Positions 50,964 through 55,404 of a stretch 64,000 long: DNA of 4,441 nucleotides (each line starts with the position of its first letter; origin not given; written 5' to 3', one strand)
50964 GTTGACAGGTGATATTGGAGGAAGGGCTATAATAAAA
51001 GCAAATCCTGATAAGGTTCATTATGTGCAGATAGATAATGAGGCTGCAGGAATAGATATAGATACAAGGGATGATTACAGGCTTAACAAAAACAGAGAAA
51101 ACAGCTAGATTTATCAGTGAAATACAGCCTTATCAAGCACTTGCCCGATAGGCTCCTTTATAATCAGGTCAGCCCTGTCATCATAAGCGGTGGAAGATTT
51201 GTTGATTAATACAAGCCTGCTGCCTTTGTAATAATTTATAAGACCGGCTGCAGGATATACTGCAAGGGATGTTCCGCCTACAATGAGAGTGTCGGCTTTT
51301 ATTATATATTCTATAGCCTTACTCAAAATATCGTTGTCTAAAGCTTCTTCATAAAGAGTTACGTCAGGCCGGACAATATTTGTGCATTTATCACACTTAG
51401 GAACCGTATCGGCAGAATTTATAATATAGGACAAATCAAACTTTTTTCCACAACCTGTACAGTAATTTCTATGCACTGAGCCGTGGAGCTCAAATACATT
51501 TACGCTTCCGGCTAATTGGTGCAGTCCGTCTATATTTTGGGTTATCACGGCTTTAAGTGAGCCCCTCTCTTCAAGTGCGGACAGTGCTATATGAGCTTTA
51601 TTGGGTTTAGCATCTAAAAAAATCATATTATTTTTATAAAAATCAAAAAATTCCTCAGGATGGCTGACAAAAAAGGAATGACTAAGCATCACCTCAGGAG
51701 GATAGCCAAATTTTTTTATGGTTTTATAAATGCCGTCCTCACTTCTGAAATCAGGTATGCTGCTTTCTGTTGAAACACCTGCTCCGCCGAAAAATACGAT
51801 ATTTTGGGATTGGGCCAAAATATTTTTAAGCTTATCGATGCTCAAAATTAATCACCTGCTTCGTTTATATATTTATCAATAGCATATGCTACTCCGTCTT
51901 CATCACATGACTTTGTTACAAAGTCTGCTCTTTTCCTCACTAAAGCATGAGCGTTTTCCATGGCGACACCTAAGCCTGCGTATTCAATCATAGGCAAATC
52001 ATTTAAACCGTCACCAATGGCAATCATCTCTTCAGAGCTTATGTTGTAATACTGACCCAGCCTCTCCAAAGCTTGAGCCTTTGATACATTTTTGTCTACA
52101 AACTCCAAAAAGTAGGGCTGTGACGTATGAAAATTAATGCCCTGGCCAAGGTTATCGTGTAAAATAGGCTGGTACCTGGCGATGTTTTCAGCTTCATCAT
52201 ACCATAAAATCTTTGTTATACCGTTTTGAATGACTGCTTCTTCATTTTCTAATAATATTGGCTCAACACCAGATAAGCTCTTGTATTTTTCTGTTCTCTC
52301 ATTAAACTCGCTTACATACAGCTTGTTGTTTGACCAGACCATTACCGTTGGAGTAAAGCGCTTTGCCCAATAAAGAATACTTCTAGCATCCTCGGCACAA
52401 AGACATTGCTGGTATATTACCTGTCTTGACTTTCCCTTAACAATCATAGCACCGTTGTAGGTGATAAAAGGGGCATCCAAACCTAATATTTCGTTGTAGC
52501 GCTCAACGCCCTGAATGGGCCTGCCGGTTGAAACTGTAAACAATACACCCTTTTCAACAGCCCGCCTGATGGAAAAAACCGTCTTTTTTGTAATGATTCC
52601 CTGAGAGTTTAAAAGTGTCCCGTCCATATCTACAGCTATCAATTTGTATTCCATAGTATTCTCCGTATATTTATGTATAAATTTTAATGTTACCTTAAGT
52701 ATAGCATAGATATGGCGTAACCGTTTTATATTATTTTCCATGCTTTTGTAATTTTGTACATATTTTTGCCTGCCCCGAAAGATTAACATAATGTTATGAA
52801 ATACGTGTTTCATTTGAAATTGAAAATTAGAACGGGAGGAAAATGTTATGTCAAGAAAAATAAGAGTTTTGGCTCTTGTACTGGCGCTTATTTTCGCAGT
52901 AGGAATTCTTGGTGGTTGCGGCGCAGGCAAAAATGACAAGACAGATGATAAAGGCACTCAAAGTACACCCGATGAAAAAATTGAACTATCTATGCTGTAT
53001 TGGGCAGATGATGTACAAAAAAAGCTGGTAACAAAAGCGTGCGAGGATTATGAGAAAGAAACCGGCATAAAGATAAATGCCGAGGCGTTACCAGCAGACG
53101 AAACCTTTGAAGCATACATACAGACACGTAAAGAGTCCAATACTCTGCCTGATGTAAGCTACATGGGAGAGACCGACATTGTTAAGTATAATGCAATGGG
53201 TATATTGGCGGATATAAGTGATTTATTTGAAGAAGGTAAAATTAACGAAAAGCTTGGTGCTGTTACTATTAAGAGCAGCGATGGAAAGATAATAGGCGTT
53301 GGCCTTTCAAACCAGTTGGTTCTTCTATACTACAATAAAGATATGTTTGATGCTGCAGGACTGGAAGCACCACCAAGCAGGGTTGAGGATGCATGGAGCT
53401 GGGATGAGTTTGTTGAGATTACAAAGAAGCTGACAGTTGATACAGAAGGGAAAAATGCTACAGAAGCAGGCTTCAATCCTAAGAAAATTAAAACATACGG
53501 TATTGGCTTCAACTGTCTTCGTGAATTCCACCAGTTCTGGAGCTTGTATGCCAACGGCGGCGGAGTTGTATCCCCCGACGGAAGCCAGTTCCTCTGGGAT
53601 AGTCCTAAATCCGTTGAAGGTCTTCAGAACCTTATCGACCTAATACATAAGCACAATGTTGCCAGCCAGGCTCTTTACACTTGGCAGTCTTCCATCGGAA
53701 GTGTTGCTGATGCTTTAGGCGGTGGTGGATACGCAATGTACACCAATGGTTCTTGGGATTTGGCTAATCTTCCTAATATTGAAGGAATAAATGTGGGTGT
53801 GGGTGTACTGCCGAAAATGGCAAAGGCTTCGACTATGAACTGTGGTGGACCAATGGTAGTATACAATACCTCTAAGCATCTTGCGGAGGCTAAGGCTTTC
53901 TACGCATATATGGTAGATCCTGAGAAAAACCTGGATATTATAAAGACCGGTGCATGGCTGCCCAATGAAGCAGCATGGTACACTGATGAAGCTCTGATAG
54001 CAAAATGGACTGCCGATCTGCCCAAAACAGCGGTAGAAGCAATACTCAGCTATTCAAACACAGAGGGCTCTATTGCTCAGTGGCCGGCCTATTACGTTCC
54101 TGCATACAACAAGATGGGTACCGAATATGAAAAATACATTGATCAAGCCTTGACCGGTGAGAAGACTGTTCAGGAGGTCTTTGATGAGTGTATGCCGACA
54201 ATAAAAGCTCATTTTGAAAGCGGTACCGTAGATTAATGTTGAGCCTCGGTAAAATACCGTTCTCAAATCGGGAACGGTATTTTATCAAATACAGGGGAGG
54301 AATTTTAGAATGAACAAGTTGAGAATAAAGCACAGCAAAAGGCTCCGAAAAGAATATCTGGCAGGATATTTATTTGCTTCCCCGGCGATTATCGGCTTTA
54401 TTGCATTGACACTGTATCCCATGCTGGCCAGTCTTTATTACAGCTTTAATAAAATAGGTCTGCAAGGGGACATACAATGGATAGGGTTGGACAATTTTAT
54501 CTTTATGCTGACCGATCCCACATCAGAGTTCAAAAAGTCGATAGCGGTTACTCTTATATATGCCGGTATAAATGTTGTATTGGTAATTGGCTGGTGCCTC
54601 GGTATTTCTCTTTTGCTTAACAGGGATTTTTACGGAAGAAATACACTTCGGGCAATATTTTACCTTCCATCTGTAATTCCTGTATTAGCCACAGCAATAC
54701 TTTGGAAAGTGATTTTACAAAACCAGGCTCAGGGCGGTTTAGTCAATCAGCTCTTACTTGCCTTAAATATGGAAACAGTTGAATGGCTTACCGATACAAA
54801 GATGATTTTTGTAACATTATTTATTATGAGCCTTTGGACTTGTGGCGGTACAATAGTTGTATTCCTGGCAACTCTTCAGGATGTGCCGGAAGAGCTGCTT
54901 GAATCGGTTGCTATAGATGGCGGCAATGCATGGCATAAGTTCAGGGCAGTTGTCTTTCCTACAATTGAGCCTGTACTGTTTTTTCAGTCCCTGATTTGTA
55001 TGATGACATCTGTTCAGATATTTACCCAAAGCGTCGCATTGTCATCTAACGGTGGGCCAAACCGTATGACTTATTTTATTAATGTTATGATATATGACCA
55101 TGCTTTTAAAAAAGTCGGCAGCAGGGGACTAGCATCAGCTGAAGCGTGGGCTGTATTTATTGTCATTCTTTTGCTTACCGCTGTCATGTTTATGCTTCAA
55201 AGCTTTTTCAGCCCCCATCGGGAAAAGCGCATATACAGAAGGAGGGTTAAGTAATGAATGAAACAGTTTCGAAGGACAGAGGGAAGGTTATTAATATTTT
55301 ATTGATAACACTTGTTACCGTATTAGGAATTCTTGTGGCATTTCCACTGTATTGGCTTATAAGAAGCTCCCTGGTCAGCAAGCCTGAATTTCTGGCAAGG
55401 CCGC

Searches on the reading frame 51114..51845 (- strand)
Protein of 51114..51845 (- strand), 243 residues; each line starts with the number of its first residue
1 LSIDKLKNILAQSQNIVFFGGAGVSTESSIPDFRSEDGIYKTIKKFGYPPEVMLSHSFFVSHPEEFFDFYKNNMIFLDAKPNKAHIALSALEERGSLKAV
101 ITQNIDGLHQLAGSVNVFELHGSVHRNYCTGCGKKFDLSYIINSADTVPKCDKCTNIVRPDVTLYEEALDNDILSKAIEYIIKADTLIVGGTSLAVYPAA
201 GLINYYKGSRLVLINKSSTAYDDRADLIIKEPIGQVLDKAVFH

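Call 16: search_protein_families(library=pfam, proteins=[window:51114-51845:-], max_evalue=0.00001)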
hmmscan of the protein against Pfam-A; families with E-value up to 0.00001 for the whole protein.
window:51114-51845:- (243 aa): 1 family
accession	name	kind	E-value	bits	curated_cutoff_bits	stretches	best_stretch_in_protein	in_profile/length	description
PF02146.23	SIR2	-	6.9e-51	173.2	24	1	21-198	1-180/180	Sir2 family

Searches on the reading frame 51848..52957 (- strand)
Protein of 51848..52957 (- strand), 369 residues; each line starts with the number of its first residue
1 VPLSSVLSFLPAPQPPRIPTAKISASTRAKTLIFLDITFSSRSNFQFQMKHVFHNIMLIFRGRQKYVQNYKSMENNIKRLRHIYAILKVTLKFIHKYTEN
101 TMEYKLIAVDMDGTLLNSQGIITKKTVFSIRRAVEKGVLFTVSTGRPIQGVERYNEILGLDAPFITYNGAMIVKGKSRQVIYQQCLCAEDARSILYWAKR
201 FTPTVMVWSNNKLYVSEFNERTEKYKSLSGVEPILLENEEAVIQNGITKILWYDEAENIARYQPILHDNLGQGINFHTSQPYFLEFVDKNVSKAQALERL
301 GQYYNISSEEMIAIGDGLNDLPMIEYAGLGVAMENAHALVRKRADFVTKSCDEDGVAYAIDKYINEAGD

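Call 16: search_protein_families(library=pfam, proteins=[window:51848-52957:-], max_evalue=0.00001)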
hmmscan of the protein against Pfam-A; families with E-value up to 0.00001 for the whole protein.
window:51848-52957:- (369 aa): 3 families
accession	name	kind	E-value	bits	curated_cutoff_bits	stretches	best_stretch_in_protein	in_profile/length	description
PF08282.18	Hydrolase_3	-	3.8e-67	227.1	20.9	1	107-360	1-255/255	haloacid dehalogenase-like hydrolase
PF00702.32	Hydrolase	-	1.2e-09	39.2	26.4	1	104-328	1-191/191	haloacid dehalogenase-like hydrolase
PF05116.19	S6PP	-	3.4e-09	37.1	20.3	0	271-339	144-212/247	Sucrose-6F-phosphate phosphohydrolase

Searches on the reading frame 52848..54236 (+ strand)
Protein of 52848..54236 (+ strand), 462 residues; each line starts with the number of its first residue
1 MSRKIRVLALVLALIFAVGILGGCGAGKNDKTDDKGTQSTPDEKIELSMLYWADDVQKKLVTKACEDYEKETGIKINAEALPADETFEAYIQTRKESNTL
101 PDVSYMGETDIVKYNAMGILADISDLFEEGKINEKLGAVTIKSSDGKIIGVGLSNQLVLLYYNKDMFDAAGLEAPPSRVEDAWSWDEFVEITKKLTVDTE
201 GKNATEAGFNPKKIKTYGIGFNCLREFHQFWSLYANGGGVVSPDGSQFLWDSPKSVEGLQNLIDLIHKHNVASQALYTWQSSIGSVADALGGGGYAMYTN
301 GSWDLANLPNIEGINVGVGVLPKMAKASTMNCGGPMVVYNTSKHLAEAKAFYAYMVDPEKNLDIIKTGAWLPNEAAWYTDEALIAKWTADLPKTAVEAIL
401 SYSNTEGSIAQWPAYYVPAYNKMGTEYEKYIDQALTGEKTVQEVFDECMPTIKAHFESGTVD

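Call 16: search_protein_families(library=pfam, proteins=[window:52848-54236:+], max_evalue=0.00001)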
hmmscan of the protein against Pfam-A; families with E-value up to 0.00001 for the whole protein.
window:52848-54236:+ (462 aa): 2 families
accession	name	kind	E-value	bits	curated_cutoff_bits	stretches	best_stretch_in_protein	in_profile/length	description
PF13416.11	SBP_bac_8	-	3.2e-31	109.6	27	1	63-379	1-267/279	Bacterial extracellular solute-binding protein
PF01547.30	SBP_bac_1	-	6.3e-24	86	26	1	61-359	11-304/307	Bacterial extracellular solute-binding protein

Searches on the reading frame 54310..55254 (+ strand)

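Call 16: search_protein_families(library=pfam, proteins=[window:54310-55254:+], max_evalue=0.00001)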
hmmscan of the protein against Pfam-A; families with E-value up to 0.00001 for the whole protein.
window:54310-55254:+ (314 aa): 1 family
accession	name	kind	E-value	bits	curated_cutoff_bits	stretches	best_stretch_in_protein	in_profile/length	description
PF00528.27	BPD_transp_1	-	1.3e-11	45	26.4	1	96-303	3-181/184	Binding-protein-dependent transport system inner membrane component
